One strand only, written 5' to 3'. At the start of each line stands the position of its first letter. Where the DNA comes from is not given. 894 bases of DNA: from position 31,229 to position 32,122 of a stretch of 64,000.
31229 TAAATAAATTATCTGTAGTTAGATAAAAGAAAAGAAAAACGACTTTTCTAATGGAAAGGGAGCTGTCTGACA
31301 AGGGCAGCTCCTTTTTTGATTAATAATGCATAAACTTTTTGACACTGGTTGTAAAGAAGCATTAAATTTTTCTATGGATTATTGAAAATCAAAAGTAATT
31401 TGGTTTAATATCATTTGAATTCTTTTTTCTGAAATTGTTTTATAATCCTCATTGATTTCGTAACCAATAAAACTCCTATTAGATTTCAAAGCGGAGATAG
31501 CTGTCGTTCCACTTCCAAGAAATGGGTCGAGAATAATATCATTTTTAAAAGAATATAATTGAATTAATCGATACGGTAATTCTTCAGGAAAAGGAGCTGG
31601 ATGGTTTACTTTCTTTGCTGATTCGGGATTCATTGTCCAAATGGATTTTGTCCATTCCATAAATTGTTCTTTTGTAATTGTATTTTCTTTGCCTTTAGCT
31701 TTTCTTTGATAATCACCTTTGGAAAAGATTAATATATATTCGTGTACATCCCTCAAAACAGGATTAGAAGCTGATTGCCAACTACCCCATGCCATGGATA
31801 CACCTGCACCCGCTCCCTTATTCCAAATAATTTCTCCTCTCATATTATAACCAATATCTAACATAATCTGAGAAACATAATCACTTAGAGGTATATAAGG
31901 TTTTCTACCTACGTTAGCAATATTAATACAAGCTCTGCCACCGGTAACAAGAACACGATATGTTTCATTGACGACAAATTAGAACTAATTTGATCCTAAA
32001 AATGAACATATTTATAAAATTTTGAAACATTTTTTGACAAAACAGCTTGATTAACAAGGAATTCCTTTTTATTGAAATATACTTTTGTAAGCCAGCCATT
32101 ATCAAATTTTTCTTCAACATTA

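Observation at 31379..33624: ThaI-like R-M pair broken at both inner ends by a two-gene cassette: apparent in-place defence swap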

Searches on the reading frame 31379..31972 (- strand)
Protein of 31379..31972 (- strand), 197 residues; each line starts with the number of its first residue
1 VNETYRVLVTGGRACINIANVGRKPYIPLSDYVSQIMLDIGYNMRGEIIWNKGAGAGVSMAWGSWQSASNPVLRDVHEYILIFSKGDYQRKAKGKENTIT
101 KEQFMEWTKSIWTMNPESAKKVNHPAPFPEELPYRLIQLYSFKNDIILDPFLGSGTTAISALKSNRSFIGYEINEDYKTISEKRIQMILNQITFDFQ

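Call 3: search_protein_families(library=pfam, proteins=[window:31379-31864:-], max_evalue=0.1)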
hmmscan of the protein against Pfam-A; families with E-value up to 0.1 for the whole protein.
window:31379-31864:- (161 aa): 2 families
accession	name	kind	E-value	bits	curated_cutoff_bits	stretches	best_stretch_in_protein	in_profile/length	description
PF01555.25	N6_N4_Mtase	-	4.6e-34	118.7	26.7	1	5-147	70-221/221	DNA methylase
PF01170.24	UPF0020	-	0.00091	19.4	22.3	1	85-126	5-47/197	RMKL-like, methyltransferase domain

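Call 4: search_protein_families(library=ncbifam, proteins=[window:31379-31864:-], max_evalue=0.1)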
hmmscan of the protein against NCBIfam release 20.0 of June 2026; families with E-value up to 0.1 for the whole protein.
window:31379-31864:- (161 aa): 5 families
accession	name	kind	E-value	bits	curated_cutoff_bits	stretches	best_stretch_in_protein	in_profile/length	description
NF050803.1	DnaMtaseCcrMCaul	equivalog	6.6e-14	51.6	830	1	84-153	182-251/350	adenine-specific DNA-methyltransferase CcrM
NF008572.0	PRK11524.1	equivalog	2.5e-13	49.8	292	1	86-152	193-259/294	adenine-specific DNA-methyltransferase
NF010253.0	PRK13699.1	subfamily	1.1e-10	41.6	244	1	87-152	143-208/226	DNA methyltransferase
NF040721.1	Trm14_Arch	equivalog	0.00029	20.1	280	1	87-142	170-226/370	tRNA (guanine(6)-N2)-methyltransferase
NF040850.1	Trm14_Thcoccales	equivalog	0.088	11.7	480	0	86-127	196-238/365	tRNA (guanine(6)-N2)-methyltransferase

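Call 45: search_protein_families(library=padloc, proteins=[window:31379-31972:-], max_evalue=0.01)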
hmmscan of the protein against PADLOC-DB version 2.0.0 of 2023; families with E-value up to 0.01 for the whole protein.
window:31379-31972:- (197 aa): 68 families (the best 25 are shown)
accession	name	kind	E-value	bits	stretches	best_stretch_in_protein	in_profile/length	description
PDLC03350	MTase_II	-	4.7e-86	287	1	2-194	109-304/312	Type II methyltransferase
PDLC03353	MTase_II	-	4.5e-61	204.7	1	2-191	64-256/260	Type II methyltransferase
PDLC03371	MTase_II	-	1.3e-30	104.8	1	32-191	102-258/260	Type II methyltransferase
PDLC03283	MTase_II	-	2.5e-29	100.7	1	2-189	74-275/352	Type II methyltransferase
PDLC03259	MTase_II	-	1.1e-27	95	1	2-185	61-255/423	Type II methyltransferase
PDLC03387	MTase_II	-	3.4e-26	90.1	1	37-189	135-279/289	Type II methyltransferase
PDLC03260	MTase_II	-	1.6e-22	77.9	1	49-188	179-310/349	Type II methyltransferase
PDLC03246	MTase_II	-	1.6e-21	74.9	1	33-178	205-359/376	Type II methyltransferase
PDLC03299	MTase_II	-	1.9e-18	65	1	109-187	178-259/296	Type II methyltransferase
PDLC03320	MTase_II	-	1.2e-16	58.7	1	110-191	199-280/289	Type II methyltransferase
PDLC03236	MTase_II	-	7e-16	55.8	1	19-185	731-899/912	Type II methyltransferase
PDLC03305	MTase_II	-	8.5e-16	56.3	1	111-191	172-248/513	Type II methyltransferase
PDLC03363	MTase_II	-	1.4e-15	55.5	1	97-187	27-120/294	Type II methyltransferase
PDLC03216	MTase_II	-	2.7e-15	54.2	1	118-189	189-259/364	Type II methyltransferase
PDLC03252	MTase_II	-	1.1e-14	52.6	1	27-194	204-362/365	Type II methyltransferase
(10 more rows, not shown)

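Call 106: find_homologous_proteins(query=window:31382-31972:-, max_evalue=1e-40)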
Query window:31382-31972:- (197 aa): 7986 proteins with E <= 1e-40 among 8000 candidates; the best 120 are listed.
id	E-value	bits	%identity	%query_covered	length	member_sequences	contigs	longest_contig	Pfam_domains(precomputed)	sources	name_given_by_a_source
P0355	4.2e-127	439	98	99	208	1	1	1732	PF01555.25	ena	-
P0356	1.3e-126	438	98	99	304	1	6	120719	PF01555.25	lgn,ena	-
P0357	1.8e-114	398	87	99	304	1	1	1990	PF01170.25,PF01555.25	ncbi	-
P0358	2.1e-114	398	89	98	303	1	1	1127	PF01555.25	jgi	jgi:site-specific DNA-methyltransferase (adenine-specific)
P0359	2.4e-113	394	87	98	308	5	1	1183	PF01555.25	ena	-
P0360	2.3e-111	388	84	99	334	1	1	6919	PF01170.25,PF01555.25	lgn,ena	-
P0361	4.5e-111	387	84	99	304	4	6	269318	PF01170.25,PF01555.25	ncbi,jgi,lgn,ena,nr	ncbi:MAG TPA: site-specific DNA-methyltransferase [Candidatus Kapabacteria bacterium]|jgi:site-speci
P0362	4.0e-110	384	84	98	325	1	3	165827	PF01555.25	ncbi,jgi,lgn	jgi:site-specific DNA-methyltransferase (adenine-specific)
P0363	2.8e-109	381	85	98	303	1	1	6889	PF01555.25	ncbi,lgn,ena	-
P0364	7.5e-109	380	85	97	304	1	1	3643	PF01555.25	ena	-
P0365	1.2e-108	379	84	97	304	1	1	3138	PF01555.25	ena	-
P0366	1.3e-108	379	90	93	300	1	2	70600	PF01555.25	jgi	jgi:DNA modification methylase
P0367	4.4e-108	377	81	99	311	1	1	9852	PF01170.25,PF01555.25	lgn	-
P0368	6.9e-108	377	83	98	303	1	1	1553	PF01555.25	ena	-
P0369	2.3e-107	375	86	96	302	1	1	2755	PF01170.25,PF01555.25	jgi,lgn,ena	-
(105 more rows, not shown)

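Call 107: find_encoding_contigs(protein=P0356, flank=6000, max_places=6)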
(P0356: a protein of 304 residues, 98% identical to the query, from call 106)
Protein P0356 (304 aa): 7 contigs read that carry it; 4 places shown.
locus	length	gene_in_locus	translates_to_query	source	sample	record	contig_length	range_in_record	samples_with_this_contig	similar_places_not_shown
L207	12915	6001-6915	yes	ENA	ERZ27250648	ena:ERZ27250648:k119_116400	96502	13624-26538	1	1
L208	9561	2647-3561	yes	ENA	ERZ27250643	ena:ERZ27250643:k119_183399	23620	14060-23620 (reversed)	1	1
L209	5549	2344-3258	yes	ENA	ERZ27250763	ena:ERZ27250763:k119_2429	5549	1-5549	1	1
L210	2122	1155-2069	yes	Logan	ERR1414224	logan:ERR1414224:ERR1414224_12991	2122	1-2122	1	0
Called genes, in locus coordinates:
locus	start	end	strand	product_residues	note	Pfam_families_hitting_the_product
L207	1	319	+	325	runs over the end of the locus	PF01515:PTA_PTB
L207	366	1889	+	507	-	PF00221:Lyase_aromatic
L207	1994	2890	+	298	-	PF01515:PTA_PTB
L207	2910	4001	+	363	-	PF00871:Acetate_kinase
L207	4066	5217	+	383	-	PF01180:DHO_dh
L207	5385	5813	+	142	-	PF15514:ThaI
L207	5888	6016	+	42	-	PF15514:ThaI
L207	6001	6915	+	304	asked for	PF01555:N6_N4_Mtase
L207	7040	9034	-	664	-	PF07675:Cleaved_Adhesin (weak), PF18962:Por_Secre_tail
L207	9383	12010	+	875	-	PF01624:MutS_I, PF05188:MutS_II, PF05192:MutS_III, PF05190:MutS_IV, PF00488:MutS_V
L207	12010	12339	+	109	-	PF02656:DUF202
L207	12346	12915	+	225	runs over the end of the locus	PF01863:YgjP-like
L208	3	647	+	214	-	?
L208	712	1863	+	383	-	PF01180:DHO_dh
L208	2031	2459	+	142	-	PF15514:ThaI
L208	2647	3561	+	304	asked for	PF01555:N6_N4_Mtase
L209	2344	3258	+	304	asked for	PF01555:N6_N4_Mtase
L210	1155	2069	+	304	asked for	PF01555:N6_N4_Mtase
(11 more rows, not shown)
